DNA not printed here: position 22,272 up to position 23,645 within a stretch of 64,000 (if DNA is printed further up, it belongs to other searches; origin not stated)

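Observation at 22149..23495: Divergent TFB paralog preceded by a palindromic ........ repeat operator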

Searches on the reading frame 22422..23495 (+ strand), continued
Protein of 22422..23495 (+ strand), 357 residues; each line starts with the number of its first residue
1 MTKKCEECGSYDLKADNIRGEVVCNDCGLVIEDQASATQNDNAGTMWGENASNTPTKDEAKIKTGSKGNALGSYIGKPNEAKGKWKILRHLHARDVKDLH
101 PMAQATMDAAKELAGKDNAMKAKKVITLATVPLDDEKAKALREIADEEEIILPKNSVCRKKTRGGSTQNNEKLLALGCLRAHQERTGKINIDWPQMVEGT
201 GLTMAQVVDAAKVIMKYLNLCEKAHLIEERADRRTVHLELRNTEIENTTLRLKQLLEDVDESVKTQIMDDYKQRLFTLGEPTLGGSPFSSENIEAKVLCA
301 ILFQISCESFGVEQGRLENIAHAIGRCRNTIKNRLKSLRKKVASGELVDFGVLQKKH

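Call 37: find_homologous_proteins(query=P0368, max_evalue=1e-40)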
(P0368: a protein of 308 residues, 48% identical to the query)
Query P0368 (308 aa): 8000 proteins with E <= 1e-40 among 8000 candidates; the best 120 are listed.
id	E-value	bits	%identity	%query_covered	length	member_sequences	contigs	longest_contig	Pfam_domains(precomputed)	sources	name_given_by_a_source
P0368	2.6e-198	675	100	100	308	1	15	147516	PF00382.25,PF08271.18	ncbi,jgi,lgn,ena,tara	jgi:transcription initiation factor TFIIB|tara:strand:- start:67 stop:993 length:927 start_codon:yes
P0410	3.8e-193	658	97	100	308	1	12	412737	PF00382.25,PF08271.18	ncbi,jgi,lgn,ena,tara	jgi:transcription initiation factor TFIIB|tara:strand:- start:6927 stop:7853 length:927 start_codon:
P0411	1.4e-188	643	94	100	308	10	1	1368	PF00382.25,PF08271.18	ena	-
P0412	1.3e-186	637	94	100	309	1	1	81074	PF00382.25,PF08271.18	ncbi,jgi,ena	-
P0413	3.4e-186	635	94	100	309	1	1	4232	PF00382.25,PF08271.18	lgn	-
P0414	6.0e-186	634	94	100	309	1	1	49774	PF00382.25,PF08271.18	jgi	jgi:transcription initiation factor TFIIB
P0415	1.6e-185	633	94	100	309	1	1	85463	PF00382.25,PF08271.18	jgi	jgi:transcription initiation factor TFIIB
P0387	5.5e-185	631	93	99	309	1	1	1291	PF00382.25,PF08271.18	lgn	-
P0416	3.7e-184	629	93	99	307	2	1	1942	PF00382.25,PF08271.18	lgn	-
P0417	5.4e-184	628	93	100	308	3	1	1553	PF00382.25,PF08271.18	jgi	jgi:transcription initiation factor TFIIB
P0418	1.7e-183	626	92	100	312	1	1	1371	PF00382.25,PF08271.18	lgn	-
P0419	9.4e-182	621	92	99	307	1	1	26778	PF00382.25,PF08271.18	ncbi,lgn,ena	-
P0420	1.6e-181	620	92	99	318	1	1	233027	PF00382.25,PF08271.18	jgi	-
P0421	1.8e-181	620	92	99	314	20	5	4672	PF00382.25,PF08271.18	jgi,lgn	jgi:transcription initiation factor TFIIB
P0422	3.1e-181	619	92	99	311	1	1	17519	PF00382.25,PF08271.18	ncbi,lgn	-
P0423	3.2e-181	619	92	99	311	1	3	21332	PF00382.25,PF08271.18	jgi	jgi:transcription initiation factor TFIIB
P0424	4.8e-181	618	91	99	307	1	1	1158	PF00382.25,PF08271.18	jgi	jgi:transcription initiation factor TFIIB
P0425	5.8e-181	618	91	99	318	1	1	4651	PF00382.25,PF08271.18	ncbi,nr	ncbi:MAG: transcription initiation factor IIB [Euryarchaeota archaeon]|nr:transcription initiation f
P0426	1.3e-180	617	91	100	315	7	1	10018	PF00382.25,PF08271.18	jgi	-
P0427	1.6e-180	617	91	99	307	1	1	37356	PF00382.25,PF08271.18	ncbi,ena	-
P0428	1.6e-180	617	91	99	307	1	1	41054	PF00382.25,PF08271.18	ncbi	-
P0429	3.1e-180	616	91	99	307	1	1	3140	PF00382.25,PF08271.18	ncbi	-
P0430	3.1e-180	616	91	99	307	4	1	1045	PF00382.25,PF08271.18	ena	-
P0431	6.7e-180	615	90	99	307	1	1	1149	PF00382.25,PF08271.18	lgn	-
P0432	8.3e-180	614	92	98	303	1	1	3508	PF00382.25,PF08271.18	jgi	-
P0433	1.4e-179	614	91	98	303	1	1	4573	PF00382.25,PF08271.18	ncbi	-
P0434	3.1e-179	612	91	99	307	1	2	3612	PF00382.25,PF08271.18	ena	-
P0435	3.3e-179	612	91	99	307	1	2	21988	PF00382.25,PF08271.18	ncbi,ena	-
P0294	3.7e-179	612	91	99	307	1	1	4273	PF00382.25,PF08271.18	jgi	-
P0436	5.5e-179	612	91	99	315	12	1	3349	PF00382.25,PF08271.18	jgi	-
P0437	9.4e-179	611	90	99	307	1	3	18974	PF00382.25,PF08271.18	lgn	-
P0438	1.1e-178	611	91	98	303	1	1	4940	PF00382.25,PF08271.18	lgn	-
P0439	1.3e-178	610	90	99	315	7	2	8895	PF00382.25,PF08271.18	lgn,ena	-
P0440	1.4e-178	610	90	99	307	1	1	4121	PF00382.25,PF08271.18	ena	-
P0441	1.7e-178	610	90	99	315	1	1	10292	PF00382.25,PF08271.18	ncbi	ncbi:MAG: transcription initiation factor IIB [Candidatus Hydrothermarchaeaceae archaeon]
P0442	3.1e-178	609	89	100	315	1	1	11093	PF00382.25,PF08271.18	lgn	-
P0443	4.1e-178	609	90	99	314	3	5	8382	PF00382.25,PF08271.18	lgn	-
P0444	1.2e-177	607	90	99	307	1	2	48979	PF00382.25,PF08271.18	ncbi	ncbi:MAG: transcription initiation factor IIB [Candidatus Hydrothermarchaeales archaeon]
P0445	3.7e-177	606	88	100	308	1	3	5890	PF00382.25,PF08271.18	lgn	-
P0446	7.3e-177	605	89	99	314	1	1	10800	PF00382.25,PF08271.18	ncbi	ncbi:MAG: transcription initiation factor IIB [Candidatus Hydrothermarchaeaceae archaeon]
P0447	1.3e-176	604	88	99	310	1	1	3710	PF00382.25,PF08271.18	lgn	-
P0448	1.3e-176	604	90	99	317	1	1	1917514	PF00382.25,PF08271.18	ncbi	-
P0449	7.9e-175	598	89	99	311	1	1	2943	PF00382.25,PF08271.18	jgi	jgi:transcription initiation factor TFIIB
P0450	8.1e-175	598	88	99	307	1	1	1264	PF00382.25,PF08271.18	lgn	-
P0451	4.4e-174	596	88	99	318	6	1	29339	PF00382.25,PF08271.18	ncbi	-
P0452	8.1e-174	595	88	99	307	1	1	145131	PF00382.25,PF08271.18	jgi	jgi:transcription initiation factor TFIIB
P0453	1.1e-173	594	86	99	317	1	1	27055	PF00382.25,PF08271.18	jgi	-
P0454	1.2e-173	594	86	99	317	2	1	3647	PF00382.25,PF08271.18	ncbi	-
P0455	3.3e-172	589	92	94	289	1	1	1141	PF00382.25,PF08271.18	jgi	jgi:transcription initiation factor TFIIB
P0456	3.6e-171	586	84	100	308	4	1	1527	PF00382.25,PF08271.18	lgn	-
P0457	8.2e-171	585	86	96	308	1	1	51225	PF00382.25,PF08271.18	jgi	-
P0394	2.7e-170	583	84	100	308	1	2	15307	PF00382.25,PF08271.18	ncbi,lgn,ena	-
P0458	1.3e-169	581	84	100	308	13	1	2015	PF00382.25,PF08271.18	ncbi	-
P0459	3.1e-169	580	84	100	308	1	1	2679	PF00382.25,PF08271.18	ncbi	-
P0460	8.9e-169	578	83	100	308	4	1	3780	PF00382.25,PF08271.18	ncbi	-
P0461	2.3e-168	577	85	96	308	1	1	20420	PF00382.25,PF08271.18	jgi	jgi:transcription initiation factor TFIIB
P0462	3.9e-168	576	83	100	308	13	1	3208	PF00382.25,PF08271.18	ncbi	-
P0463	5.8e-167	572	85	99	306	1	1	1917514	PF00382.25,PF08271.18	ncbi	-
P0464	4.4e-166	569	83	100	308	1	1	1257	PF00382.25,PF08271.18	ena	-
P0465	1.1e-165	568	81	100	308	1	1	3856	PF00382.25,PF04545.23,PF08271.18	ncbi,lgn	-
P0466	1.5e-165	568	82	100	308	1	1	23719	PF00382.25,PF08271.18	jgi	-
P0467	1.9e-165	567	84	96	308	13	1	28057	PF00382.25,PF08271.18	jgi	jgi:transcription initiation factor TFIIB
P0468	1.3e-164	564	83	100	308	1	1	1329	PF00382.25,PF08271.18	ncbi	-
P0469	1.9e-164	564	80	100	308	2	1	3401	PF00382.25,PF04545.23,PF08271.18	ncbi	-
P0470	5.3e-164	562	83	98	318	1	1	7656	PF00382.25,PF08271.18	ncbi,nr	ncbi:MAG: transcription initiation factor IIB [Euryarchaeota archaeon]|nr:transcription initiation f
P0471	7.8e-164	562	83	100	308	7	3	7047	PF00382.25,PF08271.18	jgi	jgi:transcription initiation factor TFIIB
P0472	1.3e-161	555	80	99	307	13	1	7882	PF00382.25,PF04545.23,PF08271.18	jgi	-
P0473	3.4e-161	553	79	100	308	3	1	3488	PF00382.25,PF08271.18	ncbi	-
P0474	5.6e-161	553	79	100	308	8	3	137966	PF00382.25,PF08271.18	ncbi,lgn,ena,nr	ncbi:transcription initiation factor IIB [archaeon BMS3Abin16]|nr:transcription initiation factor II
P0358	7.4e-161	552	81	100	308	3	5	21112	PF00382.25,PF08271.18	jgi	jgi:transcription initiation factor TFIIB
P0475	1.5e-159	548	78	99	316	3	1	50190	PF00382.25,PF08271.18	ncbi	-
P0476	1.6e-159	548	80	100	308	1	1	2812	PF00382.25,PF04545.23,PF08271.18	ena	-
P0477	5.4e-159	546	80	96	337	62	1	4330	PF00382.25,PF08271.18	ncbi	-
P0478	6.5e-159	546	81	96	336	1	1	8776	PF00382.25,PF08271.18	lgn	-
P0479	1.4e-158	545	78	99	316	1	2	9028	PF00382.25,PF08271.18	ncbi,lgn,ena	-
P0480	2.8e-158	544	80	96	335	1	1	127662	PF00382.25,PF08271.18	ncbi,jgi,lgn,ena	-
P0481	4.2e-158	543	78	99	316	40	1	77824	PF00382.25,PF08271.18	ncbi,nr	ncbi:MAG TPA: transcription initiation factor IIB [Candidatus Thermoplasmatota archaeon]|nr:transcri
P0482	4.4e-158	543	80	100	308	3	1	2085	PF00382.25,PF08271.18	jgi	jgi:transcription initiation factor TFIIB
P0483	8.5e-158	542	79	99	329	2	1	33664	PF00382.25,PF08271.18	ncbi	-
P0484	9.0e-158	542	80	96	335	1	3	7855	PF00382.25,PF08271.18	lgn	-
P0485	9.8e-158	542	79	100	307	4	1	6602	PF00382.25,PF08271.18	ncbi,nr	ncbi:MAG: transcription initiation factor IIB [Euryarchaeota archaeon]|nr:transcription initiation f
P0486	1.0e-157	542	80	96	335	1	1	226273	PF00382.25,PF08271.18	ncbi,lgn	-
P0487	1.3e-157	542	79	96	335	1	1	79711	PF00382.25,PF08271.18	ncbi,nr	ncbi:MAG: transcription initiation factor IIB [ANME-2 cluster archaeon]|nr:transcription initiation 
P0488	1.3e-157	541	80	96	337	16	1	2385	PF00382.25,PF08271.18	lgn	-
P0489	1.4e-157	541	77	100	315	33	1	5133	PF00382.25,PF08271.18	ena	-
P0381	1.5e-157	541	77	100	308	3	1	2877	PF00382.25,PF08271.18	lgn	-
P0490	1.5e-157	541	81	96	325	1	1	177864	PF00382.25,PF08271.18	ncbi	ncbi:MAG: transcription initiation factor IIB [Methanocellales archaeon]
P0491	1.6e-157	541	79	96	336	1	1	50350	PF00382.25,PF08271.18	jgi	jgi:transcription initiation factor TFIIB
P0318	2.2e-157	541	79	98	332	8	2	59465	PF00382.25,PF08271.18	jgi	-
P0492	2.2e-157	541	79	99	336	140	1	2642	PF00382.25,PF08271.18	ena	-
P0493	2.3e-157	541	79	96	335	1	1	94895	PF00382.25,PF08271.18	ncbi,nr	ncbi:MAG: transcription initiation factor IIB [ANME-2 cluster archaeon]|nr:transcription initiation 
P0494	2.9e-157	540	79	98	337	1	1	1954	PF00382.25,PF08271.18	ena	-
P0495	3.4e-157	540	79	98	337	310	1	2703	PF00382.25,PF08271.18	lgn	-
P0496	3.4e-157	540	79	96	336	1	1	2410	PF00382.25,PF08271.18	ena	-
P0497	3.8e-157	540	79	96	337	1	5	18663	PF00382.25,PF08271.18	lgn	-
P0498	6.0e-157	539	79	96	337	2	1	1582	PF00382.25,PF08271.18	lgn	-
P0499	9.4e-157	539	80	96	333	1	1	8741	PF00382.25,PF08271.18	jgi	-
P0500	1.6e-156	538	80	97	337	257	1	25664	PF00382.25,PF08271.18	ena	-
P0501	2.2e-156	537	79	96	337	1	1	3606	PF00382.25,PF08271.18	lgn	-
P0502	4.0e-156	537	80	96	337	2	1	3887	PF00382.25,PF08271.18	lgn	-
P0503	5.0e-156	536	79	96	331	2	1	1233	PF00382.25,PF08271.18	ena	-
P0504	6.2e-156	536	79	96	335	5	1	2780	PF00382.25,PF08271.18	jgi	-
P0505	8.8e-156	535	77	100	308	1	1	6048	PF00382.25,PF08271.18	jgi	jgi:transcription initiation factor TFIIB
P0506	9.2e-156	535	79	96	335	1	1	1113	PF00382.25,PF08271.18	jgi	jgi:transcription initiation factor TFIIB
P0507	9.4e-156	535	78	100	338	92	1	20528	PF00382.25,PF08271.18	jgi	jgi:transcription initiation factor TFIIB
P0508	9.8e-156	535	94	86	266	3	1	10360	PF00382.25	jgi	jgi:transcription initiation factor TFIIB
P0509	1.2e-155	535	79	96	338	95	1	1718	PF00382.25,PF08271.18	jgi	jgi:transcription initiation factor TFIIB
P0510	1.4e-155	535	78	99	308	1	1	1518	PF00382.25,PF08271.18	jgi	-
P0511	1.6e-155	535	77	100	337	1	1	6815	PF00382.25,PF08271.18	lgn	-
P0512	2.7e-155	534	79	96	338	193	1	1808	PF00382.25,PF08271.18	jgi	-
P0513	3.7e-155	533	78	100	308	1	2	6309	PF00382.25,PF08271.18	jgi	jgi:transcription initiation factor TFIIB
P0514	6.7e-155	533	72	99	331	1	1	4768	PF00382.25,PF08271.18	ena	-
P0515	6.7e-155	533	78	98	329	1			PF00382.25,PF08271.18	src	-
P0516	8.5e-155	532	77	98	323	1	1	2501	PF00382.25,PF08271.18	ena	-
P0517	8.9e-155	532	74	100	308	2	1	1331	PF00382.25,PF08271.18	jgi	-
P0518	1.0e-154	532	77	100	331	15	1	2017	PF00382.25,PF08271.18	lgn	-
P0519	1.1e-154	532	77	98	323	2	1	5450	PF00382.25,PF08271.18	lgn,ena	-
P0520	1.1e-154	532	78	99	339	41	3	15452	PF00382.25,PF08271.18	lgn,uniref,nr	uniref:Transcription initiation factor IIB n=1 Tax=Methanococcus maripaludis (strain C7 / ATCC BAA-1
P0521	1.2e-154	532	77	98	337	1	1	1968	PF00382.25,PF08271.18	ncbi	-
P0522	1.3e-154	532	76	100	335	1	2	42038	PF00382.25,PF08271.18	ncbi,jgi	-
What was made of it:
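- Canonical TFBs are still about 77-81% identical across euryarchaeal orders (call 37).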

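Call 55: find_encoding_contigs(protein=P0095, flank=3000, max_places=5)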
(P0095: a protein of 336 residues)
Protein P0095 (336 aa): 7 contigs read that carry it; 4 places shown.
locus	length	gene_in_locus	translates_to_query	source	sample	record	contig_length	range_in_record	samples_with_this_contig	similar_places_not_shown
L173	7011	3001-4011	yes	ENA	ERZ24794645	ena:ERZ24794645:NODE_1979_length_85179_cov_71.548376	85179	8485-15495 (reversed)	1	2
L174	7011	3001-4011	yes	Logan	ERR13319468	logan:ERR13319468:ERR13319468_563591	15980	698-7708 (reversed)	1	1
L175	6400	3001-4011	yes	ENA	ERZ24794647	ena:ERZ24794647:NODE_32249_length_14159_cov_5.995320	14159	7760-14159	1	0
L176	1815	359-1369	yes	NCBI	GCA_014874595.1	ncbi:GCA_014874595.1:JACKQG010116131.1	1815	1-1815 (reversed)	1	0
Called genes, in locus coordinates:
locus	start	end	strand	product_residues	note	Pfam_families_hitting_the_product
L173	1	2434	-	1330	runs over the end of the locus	PF12705:PDDEXK_1 (faint)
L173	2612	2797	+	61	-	-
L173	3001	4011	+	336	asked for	PF08271:Zn_Ribbon_TF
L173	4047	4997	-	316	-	-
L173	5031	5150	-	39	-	-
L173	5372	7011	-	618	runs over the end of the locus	-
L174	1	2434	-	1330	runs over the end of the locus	PF12705:PDDEXK_1 (faint)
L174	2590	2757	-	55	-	-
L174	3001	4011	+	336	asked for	PF08271:Zn_Ribbon_TF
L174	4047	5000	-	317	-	-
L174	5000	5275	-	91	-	-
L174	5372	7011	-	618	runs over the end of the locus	-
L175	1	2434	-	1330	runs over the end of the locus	PF12705:PDDEXK_1 (faint)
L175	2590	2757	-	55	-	-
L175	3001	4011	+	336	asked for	PF08271:Zn_Ribbon_TF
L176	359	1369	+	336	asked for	PF08271:Zn_Ribbon_TF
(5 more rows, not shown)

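Call 59: find_encoding_contigs(protein=P0072, flank=4000, max_places=2)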
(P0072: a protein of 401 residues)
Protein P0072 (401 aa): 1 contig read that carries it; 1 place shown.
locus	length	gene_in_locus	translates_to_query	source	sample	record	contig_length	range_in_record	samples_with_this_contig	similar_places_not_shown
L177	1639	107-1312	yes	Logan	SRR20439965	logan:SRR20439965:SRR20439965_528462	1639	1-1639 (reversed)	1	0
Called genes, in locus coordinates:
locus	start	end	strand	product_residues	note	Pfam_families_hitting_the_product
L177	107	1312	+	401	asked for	PF08271:Zn_Ribbon_TF (weak)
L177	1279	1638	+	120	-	?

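Call 60: find_encoding_contigs(protein=P0091, flank=4000, max_places=2)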
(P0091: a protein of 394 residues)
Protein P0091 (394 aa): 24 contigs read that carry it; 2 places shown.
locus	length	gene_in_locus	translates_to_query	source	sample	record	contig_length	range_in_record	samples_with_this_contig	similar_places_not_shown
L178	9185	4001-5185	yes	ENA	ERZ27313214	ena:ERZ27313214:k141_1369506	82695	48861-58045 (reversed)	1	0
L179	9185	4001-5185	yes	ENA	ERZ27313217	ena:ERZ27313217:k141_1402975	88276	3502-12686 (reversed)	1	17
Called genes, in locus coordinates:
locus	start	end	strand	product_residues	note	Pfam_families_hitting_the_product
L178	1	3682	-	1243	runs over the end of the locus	PF12705:PDDEXK_1 (weak)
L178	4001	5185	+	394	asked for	-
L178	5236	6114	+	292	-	-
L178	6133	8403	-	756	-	-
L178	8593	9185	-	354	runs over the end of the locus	PF01212:Beta_elim_lyase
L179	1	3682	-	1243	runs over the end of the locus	PF12705:PDDEXK_1 (weak)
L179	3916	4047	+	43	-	-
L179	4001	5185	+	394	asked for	-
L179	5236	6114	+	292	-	-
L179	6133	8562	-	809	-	-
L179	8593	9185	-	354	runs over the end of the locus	PF01212:Beta_elim_lyase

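Call 61: find_encoding_contigs(protein=P0146, flank=4000, max_places=2)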
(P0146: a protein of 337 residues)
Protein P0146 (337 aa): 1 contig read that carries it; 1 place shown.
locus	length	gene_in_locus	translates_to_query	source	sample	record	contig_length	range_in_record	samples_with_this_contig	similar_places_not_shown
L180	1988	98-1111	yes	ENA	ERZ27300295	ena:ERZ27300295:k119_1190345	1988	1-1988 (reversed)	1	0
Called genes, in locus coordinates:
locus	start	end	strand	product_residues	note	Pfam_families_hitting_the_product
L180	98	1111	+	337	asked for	PF08271:Zn_Ribbon_TF (weak)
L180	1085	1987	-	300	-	?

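Call 65: find_encoding_contigs(protein=P0410, flank=500, max_places=10)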
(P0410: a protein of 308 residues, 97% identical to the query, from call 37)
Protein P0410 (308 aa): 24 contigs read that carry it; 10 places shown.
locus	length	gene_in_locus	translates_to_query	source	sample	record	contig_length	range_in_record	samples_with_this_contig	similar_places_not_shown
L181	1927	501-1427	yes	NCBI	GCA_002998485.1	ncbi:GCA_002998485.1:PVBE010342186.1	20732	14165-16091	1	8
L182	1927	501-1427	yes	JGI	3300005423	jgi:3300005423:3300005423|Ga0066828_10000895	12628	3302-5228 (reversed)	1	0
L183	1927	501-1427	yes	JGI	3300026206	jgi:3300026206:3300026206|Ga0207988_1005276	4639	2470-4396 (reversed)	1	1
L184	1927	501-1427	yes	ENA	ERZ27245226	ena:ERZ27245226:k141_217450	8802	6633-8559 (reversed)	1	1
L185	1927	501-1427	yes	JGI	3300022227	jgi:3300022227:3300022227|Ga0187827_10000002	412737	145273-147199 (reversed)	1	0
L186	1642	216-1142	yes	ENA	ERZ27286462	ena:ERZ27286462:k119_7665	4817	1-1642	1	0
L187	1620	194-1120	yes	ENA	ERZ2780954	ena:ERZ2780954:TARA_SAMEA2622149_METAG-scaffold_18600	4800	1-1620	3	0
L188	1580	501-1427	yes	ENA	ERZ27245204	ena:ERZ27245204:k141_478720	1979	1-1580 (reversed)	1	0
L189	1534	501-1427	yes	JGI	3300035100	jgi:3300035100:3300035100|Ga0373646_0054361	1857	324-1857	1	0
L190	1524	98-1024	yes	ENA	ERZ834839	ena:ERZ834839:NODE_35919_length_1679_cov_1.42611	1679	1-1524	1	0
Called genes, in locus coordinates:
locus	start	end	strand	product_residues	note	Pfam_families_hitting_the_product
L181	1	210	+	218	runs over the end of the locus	PF02811:PHP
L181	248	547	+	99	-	PF04410:Gar1 (weak)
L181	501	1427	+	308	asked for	PF08271:Zn_Ribbon_TF, PF00382:TFIIB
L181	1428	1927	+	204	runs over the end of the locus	PF01728:FtsJ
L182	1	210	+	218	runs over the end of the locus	PF02811:PHP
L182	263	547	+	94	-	PF04410:Gar1 (weak)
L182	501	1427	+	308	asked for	PF08271:Zn_Ribbon_TF, PF00382:TFIIB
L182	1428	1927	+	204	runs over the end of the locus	PF01728:FtsJ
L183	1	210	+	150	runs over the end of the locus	?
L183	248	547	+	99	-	PF04410:Gar1 (weak)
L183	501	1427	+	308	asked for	PF08271:Zn_Ribbon_TF, PF00382:TFIIB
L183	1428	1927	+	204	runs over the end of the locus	PF01728:FtsJ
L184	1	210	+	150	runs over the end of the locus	?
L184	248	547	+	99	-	PF04410:Gar1 (weak)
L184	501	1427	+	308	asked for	PF08271:Zn_Ribbon_TF, PF00382:TFIIB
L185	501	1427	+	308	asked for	PF08271:Zn_Ribbon_TF, PF00382:TFIIB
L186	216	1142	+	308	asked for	PF08271:Zn_Ribbon_TF, PF00382:TFIIB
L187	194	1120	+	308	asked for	PF08271:Zn_Ribbon_TF, PF00382:TFIIB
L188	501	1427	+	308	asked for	PF08271:Zn_Ribbon_TF, PF00382:TFIIB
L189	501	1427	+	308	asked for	PF08271:Zn_Ribbon_TF, PF00382:TFIIB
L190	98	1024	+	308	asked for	PF08271:Zn_Ribbon_TF, PF00382:TFIIB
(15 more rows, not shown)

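Call 66: find_encoding_contigs(protein=P0074, flank=2500, max_places=2)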
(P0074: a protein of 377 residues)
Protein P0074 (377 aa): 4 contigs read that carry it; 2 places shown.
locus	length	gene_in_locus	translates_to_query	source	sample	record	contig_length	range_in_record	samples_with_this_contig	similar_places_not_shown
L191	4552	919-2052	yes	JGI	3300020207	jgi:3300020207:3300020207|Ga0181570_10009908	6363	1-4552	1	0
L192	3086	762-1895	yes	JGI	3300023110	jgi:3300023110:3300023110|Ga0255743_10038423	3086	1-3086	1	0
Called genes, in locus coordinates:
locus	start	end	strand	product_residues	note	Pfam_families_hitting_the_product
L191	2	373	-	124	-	?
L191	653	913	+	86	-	-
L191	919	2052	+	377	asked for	-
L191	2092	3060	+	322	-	-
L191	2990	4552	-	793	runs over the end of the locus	-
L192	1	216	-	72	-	?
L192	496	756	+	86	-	-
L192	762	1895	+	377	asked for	-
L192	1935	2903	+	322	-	-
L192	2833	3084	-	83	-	?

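Call 67: find_encoding_contigs(protein=P0086, flank=2500, max_places=2)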
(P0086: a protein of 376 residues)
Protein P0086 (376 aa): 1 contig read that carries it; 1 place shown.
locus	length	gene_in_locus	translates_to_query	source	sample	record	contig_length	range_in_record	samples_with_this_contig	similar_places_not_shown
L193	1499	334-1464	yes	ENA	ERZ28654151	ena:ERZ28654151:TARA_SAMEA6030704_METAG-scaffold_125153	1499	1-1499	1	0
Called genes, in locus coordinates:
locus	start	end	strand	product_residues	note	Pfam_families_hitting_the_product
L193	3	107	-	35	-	?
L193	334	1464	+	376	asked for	-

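Call 74: search_protein_families(library=padloc, proteins=[window:22422-23495:+], max_evalue=0.01)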
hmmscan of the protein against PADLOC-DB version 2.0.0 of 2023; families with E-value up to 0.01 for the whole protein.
window:22422-23495:+ (357 aa): 2 families
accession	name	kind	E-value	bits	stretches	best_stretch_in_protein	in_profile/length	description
PDLC00933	Cas12u4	-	0.0016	15.4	1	2-52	396-440/488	Cas12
PDLC01700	Cas12f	-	0.0025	14.8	1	2-65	382-442/458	CAS-V-F; effector__SPE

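Call 82: search_dna_similar(query=window:22422-23495:+, collection=phages, mode=protein, max_evalue=0.01, max_rows=15)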
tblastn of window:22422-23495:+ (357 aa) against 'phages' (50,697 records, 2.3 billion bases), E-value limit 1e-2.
No match.
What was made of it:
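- Tried and rejected: No tblastn hit in the phage collection (call 82).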

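Call 87: find_encoding_contigs(protein=P0001, flank=400, max_places=6)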
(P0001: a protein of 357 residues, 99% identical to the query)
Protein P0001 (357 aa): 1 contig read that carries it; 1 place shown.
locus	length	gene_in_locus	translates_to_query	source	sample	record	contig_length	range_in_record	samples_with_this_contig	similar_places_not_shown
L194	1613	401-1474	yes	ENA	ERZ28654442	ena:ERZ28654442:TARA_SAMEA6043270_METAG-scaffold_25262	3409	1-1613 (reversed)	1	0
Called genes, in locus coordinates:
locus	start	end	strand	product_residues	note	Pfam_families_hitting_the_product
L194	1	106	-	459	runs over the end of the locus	-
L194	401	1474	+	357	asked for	PF08271:Zn_Ribbon_TF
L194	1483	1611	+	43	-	?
